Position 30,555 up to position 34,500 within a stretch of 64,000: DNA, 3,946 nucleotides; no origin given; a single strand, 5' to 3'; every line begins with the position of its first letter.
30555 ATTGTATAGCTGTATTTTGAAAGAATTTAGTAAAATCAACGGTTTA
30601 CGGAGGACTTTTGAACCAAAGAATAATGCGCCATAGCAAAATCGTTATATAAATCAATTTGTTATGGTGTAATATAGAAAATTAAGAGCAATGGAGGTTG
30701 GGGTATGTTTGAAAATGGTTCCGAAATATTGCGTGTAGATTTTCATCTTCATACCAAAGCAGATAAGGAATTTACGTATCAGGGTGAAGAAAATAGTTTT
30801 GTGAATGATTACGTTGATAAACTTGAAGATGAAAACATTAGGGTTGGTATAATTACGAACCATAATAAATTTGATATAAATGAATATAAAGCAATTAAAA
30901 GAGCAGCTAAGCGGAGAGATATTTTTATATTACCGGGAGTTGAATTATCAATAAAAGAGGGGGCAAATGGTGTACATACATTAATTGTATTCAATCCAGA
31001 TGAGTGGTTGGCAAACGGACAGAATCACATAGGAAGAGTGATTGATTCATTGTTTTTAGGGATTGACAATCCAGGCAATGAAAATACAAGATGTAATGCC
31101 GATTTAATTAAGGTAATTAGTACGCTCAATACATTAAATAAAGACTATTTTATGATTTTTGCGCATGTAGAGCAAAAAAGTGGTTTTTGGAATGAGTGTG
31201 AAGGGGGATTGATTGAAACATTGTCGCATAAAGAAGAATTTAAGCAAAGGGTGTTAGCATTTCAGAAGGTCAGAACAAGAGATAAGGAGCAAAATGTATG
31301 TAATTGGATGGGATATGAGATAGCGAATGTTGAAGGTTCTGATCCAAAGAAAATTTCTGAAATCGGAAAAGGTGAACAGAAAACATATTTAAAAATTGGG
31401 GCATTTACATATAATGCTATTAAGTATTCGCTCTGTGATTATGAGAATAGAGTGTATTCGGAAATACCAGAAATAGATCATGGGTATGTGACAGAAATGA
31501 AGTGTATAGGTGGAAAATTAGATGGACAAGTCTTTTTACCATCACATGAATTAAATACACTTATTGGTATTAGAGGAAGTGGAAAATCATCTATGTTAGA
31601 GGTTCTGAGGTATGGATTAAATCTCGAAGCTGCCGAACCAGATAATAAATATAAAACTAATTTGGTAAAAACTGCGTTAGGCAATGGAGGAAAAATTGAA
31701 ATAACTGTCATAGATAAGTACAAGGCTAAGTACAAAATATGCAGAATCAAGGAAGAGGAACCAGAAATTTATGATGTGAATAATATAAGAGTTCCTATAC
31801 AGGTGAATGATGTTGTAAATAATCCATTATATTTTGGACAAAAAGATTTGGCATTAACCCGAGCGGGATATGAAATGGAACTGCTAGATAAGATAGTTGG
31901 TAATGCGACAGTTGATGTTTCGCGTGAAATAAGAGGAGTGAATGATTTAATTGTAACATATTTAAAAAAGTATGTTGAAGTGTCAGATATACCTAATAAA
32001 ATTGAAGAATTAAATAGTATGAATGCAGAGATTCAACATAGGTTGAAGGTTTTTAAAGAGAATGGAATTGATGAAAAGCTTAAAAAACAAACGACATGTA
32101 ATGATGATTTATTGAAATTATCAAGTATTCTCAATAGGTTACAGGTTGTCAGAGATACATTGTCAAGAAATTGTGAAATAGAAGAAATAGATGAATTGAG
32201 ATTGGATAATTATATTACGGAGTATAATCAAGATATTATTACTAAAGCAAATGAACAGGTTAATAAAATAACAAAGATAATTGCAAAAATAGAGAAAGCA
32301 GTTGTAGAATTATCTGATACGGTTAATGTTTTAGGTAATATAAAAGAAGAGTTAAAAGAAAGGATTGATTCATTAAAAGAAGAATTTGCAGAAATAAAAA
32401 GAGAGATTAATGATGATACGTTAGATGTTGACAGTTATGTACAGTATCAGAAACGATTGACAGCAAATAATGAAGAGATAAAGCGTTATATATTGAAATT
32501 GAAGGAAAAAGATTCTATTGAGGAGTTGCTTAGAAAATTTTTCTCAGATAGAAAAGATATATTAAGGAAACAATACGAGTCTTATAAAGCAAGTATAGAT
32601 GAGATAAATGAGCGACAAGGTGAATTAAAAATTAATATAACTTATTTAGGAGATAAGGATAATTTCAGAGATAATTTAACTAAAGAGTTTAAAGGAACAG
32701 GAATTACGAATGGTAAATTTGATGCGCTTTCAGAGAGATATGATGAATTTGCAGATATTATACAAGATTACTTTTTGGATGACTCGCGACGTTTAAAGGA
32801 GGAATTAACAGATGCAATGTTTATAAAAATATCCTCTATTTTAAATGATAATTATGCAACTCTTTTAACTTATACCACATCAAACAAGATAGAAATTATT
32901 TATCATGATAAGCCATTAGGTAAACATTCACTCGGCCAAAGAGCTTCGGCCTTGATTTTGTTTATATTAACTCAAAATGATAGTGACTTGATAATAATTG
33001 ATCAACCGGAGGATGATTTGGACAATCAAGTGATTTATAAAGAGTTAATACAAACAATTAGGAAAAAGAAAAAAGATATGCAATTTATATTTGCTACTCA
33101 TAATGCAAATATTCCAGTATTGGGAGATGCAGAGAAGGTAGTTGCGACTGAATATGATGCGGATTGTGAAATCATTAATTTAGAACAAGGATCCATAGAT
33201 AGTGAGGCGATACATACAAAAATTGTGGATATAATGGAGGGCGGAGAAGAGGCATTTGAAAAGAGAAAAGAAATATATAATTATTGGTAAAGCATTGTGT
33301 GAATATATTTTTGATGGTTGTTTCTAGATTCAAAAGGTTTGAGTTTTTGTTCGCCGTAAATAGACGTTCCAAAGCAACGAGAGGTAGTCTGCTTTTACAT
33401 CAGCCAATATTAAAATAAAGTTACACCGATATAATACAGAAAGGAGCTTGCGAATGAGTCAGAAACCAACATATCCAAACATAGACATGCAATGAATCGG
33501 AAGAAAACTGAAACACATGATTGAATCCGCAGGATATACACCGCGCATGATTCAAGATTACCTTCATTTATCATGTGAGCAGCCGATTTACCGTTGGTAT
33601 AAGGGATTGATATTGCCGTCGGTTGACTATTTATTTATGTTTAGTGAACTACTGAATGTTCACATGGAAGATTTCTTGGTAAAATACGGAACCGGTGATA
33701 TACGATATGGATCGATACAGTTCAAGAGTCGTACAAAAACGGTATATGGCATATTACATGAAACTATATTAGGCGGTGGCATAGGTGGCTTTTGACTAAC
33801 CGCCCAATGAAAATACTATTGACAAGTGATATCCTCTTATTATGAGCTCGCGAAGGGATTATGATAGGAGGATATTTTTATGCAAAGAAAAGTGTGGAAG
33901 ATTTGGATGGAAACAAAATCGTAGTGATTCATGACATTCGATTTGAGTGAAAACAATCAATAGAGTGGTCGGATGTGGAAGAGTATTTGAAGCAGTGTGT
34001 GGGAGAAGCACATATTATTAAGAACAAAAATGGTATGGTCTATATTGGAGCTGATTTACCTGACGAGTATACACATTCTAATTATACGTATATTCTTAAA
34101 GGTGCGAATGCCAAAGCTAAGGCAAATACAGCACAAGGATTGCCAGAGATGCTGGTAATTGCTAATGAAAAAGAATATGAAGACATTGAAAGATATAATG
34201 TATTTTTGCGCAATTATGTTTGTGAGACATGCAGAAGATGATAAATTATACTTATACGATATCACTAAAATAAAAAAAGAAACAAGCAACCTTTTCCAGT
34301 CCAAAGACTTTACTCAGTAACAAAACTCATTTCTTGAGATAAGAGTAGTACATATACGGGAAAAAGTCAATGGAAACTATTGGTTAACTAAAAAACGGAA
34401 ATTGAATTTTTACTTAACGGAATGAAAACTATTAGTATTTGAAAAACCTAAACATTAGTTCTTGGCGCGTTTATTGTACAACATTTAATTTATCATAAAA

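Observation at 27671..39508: Integrase-less accessory island densely packed with helicase/nuclease/ATPase genes (defence-island signature)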

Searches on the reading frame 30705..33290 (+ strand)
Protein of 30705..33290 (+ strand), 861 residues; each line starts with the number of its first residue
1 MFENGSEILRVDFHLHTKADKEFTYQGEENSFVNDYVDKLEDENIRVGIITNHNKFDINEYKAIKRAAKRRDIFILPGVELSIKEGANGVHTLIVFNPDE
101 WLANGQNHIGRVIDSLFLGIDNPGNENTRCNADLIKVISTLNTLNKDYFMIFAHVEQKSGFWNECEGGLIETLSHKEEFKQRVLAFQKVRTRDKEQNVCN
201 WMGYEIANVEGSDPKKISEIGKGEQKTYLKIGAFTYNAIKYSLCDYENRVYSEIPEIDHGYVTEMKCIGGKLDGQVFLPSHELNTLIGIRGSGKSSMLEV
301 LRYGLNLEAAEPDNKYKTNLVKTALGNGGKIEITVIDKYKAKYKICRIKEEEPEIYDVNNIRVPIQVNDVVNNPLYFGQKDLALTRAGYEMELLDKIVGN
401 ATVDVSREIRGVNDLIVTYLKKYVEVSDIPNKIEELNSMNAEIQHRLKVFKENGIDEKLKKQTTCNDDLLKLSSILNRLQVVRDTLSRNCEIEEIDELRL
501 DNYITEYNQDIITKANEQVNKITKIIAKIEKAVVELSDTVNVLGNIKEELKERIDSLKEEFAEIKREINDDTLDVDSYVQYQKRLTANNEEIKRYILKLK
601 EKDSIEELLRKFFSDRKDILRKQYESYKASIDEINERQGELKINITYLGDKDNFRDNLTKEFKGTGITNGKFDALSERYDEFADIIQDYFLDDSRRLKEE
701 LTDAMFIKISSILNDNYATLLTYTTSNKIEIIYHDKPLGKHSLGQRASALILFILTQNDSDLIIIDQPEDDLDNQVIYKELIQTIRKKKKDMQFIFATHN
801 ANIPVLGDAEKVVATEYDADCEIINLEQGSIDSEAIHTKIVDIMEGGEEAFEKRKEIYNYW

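Call 3: search_protein_families(library=pfam, proteins=[window:30705-33290:+], max_evalue=0.01)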
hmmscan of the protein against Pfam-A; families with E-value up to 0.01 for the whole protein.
window:30705-33290:+ (861 aa): 3 families
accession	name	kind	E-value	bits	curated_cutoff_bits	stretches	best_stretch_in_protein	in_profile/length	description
PF13304.12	AAA_21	-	4.8e-07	30.6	27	1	589-803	68-302/304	AAA domain, putative AbiEii toxin, Type IV TA system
PF02463.25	SMC_N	-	0.00066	19.6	40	0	279-310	22-53/220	RecF/RecN/SMC N terminal domain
PF04108.17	ATG17_like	-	0.00075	19.5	43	1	509-646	13-154/355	Autophagy protein ATG17-like domain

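Call 4: search_protein_families(library=padloc, proteins=[window:30705-33290:+], max_evalue=0.01)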
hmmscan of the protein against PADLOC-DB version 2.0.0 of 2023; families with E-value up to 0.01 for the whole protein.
window:30705-33290:+ (861 aa): 12 families
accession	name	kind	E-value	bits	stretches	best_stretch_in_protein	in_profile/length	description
PDLC02208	Ppl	-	2e-28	97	2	453-855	498-889/894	-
PDLC04678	PDC-M49A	-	3.7e-16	56.5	2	10-99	4-84/681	-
PDLC04680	PDC-M49A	-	8.3e-15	52.4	2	10-301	3-251/674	-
PDLC04135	mad3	-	1.2e-09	36.2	1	279-802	20-325/374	mads_3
PDLC02980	AriA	-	8.6e-09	33.8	1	587-803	66-302/304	-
PDLC04679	PDC-M49A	-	1.1e-07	28.9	1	749-859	418-537/541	-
PDLC04164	AriA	-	7e-06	23.8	1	678-813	130-245/253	-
PDLC03859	LmuB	-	7.5e-06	23.4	1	418-802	225-587/611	-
PDLC03865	LmuB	-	9.3e-06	22.1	1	398-659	560-816/1007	-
PDLC04175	HEC-01A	-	0.00017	18.7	0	278-302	22-46/363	-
PDLC04177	HEC-01A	-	0.0035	14.4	0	281-302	26-47/393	-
PDLC00518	JetC1|JetC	-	0.0079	12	0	458-632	643-813/1112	DUF3584 domain; MukB-like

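Call 5: search_protein_families(library=ncbifam, proteins=[window:30705-33290:+], max_evalue=0.01)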
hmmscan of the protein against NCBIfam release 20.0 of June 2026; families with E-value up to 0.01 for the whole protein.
window:30705-33290:+ (861 aa): 10 families
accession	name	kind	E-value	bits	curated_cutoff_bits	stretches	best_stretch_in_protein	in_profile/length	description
NF045780.1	TrlF_fam_ATP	equivalog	1.4e-152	510.6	350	1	4-859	1-944/944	TrlF family AAA-like ATPase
NF045781.1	Spaf1101_AAA_ATP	equivalog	6.7e-49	167.1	475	2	456-859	443-833/836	Spaf_1101 family AAA-like ATPase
NF042955.1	Ppl_antiphage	equivalog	1.2e-42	145.9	1000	1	5-854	1-878/882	anti-phage protein Ppl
TIGR02168.1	SMC_prok_B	equivalog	9.7e-07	26.9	567.35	1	425-642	708-923/1181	chromosome segregation protein SMC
NF003034.1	PRK03918.1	equivalog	9e-06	23.9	700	1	283-350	25-91/878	DNA double-strand break repair ATPase Rad50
NF040873.1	AztA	equivalog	5.3e-05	22.9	220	0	735-802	114-180/191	zinc ABC transporter ATP-binding protein AztA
NF008409.0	PRK11231.1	equivalog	0.00039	19.8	375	0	734-792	132-191/255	Fe(3+) dicitrate ABC transporter ATP-binding protein FecE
TIGR04521.1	ECF_ATPase_2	equivalog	0.00091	18.4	330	0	276-301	26-51/279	energy-coupling factor transporter ATPase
NF041034.1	Rad50_Sulf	equivalog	0.002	16.1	1000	0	283-351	25-88/872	DNA double-strand break repair ATPase Rad50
TIGR00014.1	arsC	equivalog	0.0084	16.6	106.05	0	410-486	22-100/114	arsenate reductase (glutaredoxin)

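Call 14: search_solved_structures(query=window:30705-33290:+, max_evalue=0.01)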
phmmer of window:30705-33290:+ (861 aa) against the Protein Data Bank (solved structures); distinct sequences matched with E-value up to 0.01: 0.

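Call 28: find_related_loci(query=window:30705-33290:+, collection=metagenome_contigs, flank=8000)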
Query window:30705-33290:+ (861 aa) in metagenome_contigs; peptide patterns used: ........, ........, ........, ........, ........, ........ (x = any residue, [..] = any of these).
149 stretches matched a pattern; 22 encode a relative of the query (tblastn E <= 1e-3); 22 distinct loci.
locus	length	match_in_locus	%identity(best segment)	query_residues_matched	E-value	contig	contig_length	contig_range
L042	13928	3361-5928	48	1-861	0e+0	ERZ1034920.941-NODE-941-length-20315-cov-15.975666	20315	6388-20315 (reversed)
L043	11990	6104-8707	42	1-861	0e+0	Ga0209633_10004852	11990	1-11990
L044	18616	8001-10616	41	1-861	0e+0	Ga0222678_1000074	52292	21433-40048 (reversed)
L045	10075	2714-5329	41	1-861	0e+0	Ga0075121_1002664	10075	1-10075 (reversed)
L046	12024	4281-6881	40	1-861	0e+0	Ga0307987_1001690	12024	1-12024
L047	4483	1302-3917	38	1-861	0e+0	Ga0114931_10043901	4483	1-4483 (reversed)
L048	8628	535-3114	35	2-861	2e-172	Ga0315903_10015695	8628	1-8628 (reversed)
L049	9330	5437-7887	37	1-861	1e-164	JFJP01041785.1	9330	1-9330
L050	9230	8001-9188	55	1-398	4e-133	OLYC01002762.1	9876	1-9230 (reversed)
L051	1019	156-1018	65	1-298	8e-95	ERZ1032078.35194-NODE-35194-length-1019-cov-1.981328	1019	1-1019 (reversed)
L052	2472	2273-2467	54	2-66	4e-20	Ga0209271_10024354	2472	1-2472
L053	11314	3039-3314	39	5-99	2e-13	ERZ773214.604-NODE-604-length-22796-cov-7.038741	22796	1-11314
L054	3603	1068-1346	36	5-99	1e-12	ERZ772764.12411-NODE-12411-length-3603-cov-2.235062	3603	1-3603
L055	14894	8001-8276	37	6-99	3e-12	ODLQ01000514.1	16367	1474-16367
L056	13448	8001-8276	37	6-99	8e-12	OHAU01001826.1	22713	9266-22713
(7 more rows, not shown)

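Call 33: search_protein_families(library=pfam, proteins=[L042:45-3332:+, L050:4685-7972:+, L043:8704-9885:+, L046:6878-8032:+, L049:7884-9044:+, L048:3111-4298:+, L046:419-4123:+, L049:673-4050:+, L049:4047-5261:+, L044:3085-5433:+], max_evalue=0.001)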
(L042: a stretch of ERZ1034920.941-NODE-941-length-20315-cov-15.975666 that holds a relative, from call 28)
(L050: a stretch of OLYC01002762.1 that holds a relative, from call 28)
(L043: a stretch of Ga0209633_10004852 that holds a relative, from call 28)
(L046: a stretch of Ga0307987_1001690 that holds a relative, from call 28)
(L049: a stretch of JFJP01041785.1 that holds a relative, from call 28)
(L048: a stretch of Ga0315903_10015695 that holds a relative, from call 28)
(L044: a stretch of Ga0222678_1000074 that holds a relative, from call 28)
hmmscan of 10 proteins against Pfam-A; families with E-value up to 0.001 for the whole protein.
L042:45-3332:+ (1095 aa): 2 families
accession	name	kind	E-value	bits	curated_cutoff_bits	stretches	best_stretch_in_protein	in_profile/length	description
PF07669.17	Eco57I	-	1.1e-11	45.6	25.3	1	459-702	1-149/171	Eco57I restriction-modification methylase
PF02384.22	N6_Mtase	-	6.3e-07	29.5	20.4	1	379-480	5-99/311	N-6 DNA Methylase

L050:4685-7972:+ (1095 aa): 2 families
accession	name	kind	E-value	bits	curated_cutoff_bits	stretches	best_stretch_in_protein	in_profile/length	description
PF07669.17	Eco57I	-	1.1e-11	45.6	25.3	1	459-702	1-149/171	Eco57I restriction-modification methylase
PF02384.22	N6_Mtase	-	6.3e-07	29.5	20.4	1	379-480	5-99/311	N-6 DNA Methylase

L043:8704-9885:+ (393 aa): 2 families
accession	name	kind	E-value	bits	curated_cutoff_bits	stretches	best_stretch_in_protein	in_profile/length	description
PF04326.19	SLFN_AlbA_2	-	4.3e-23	82.5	25.3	1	14-133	1-116/118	Schlafen, AlbA_2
PF13749.12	HATPase_c_4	-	1.2e-13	51.3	26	1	305-374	2-73/89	Putative ATP-dependent DNA helicase recG C-terminal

L046:6878-8032:+ (384 aa): 2 families
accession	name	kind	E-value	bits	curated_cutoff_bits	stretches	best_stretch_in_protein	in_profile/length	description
PF04326.19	SLFN_AlbA_2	-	2.5e-21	76.8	25.3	1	14-127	1-117/118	Schlafen, AlbA_2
PF13749.12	HATPase_c_4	-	2.4e-13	50.3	26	1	297-361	2-68/89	Putative ATP-dependent DNA helicase recG C-terminal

L049:7884-9044:+ (386 aa): 2 families
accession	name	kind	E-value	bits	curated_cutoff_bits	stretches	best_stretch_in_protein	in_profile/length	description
PF04326.19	SLFN_AlbA_2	-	5.1e-24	85.5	25.3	1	14-127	1-117/118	Schlafen, AlbA_2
PF13749.12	HATPase_c_4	-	8.9e-15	54.9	26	1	297-361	2-68/89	Putative ATP-dependent DNA helicase recG C-terminal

L048:3111-4298:+ (395 aa): 2 families
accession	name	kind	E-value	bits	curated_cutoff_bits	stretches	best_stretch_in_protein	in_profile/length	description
PF04326.19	SLFN_AlbA_2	-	1.3e-17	64.8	25.3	1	14-127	1-117/118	Schlafen, AlbA_2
PF13749.12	HATPase_c_4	-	4.3e-13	49.5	26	1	301-363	3-67/89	Putative ATP-dependent DNA helicase recG C-terminal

L046:419-4123:+ (1234 aa): 3 families
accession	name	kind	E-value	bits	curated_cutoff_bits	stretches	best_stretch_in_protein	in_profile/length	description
PF07669.17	Eco57I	-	5.1e-26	92.2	25.3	1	325-579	1-171/171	Eco57I restriction-modification methylase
PF02384.22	N6_Mtase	-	2.7e-15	56.9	20.4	2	455-620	104-259/311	N-6 DNA Methylase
PF20473.4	MmeI_Mtase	-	6.2e-11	42.4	27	1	273-358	16-96/259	MmeI, DNA-methyltransferase domain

L049:673-4050:+ (1125 aa): 2 families
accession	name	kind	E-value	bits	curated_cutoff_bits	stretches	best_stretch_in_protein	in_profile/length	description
PF13558.12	SbcC_Walker_B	-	1.3e-24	86.6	27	1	980-1070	2-89/90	SbcC/RAD50-like, Walker B motif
PF13555.12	AAA_29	-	2.6e-23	82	27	1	19-79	1-60/61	P-loop containing region of AAA domain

L049:4047-5261:+ (404 aa): 2 families
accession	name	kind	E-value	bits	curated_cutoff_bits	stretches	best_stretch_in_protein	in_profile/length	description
PF11795.13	DUF3322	-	2.3e-56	191.3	22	1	8-192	2-189/190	Uncharacterized protein conserved in bacteria N-term (DUF3322)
PF09983.15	JetD_C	-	1.7e-52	177.8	22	1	216-390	1-178/179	Wadjet protein JetD, C-terminal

L044:3085-5433:+ (782 aa): 4 families
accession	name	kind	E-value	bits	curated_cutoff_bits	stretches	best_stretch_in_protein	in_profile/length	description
PF21544.3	PorZ_N_b_propeller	-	3.5e-39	135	27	1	49-205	1-154/154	TSS9, PorZ, N-terminal beta-propeller domain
PF07494.17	Reg_prop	-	1.7e-12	46.4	20.4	1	555-576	2-23/24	Two component regulator propeller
PF01436.27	NHL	-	1.6e-05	25.2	20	0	298-325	1-28/28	NHL repeat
PF13585.12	CHU_C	-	0.00062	20.3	27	0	719-769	26-75/86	CHU_C Type IX secretion signal domain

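Call 77: search_protein_families(library=phrogs, proteins=[window:30705-33290:+], max_evalue=0.001)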
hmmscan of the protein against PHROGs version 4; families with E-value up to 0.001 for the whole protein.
window:30705-33290:+ (861 aa): 0 families

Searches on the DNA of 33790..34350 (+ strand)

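Call 89: search_dna_similar(query=window:33790-34350:+, collection=plasmids, mode=distant, max_evalue=0.001, max_rows=15)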
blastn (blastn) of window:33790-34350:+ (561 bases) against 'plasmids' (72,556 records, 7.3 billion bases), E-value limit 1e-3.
No match.

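Call 90: search_dna_similar(query=window:33790-34350:+, collection=phages, mode=distant, max_evalue=0.001, max_rows=15)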
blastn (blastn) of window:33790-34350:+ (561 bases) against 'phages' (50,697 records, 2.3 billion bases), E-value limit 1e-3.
No match.
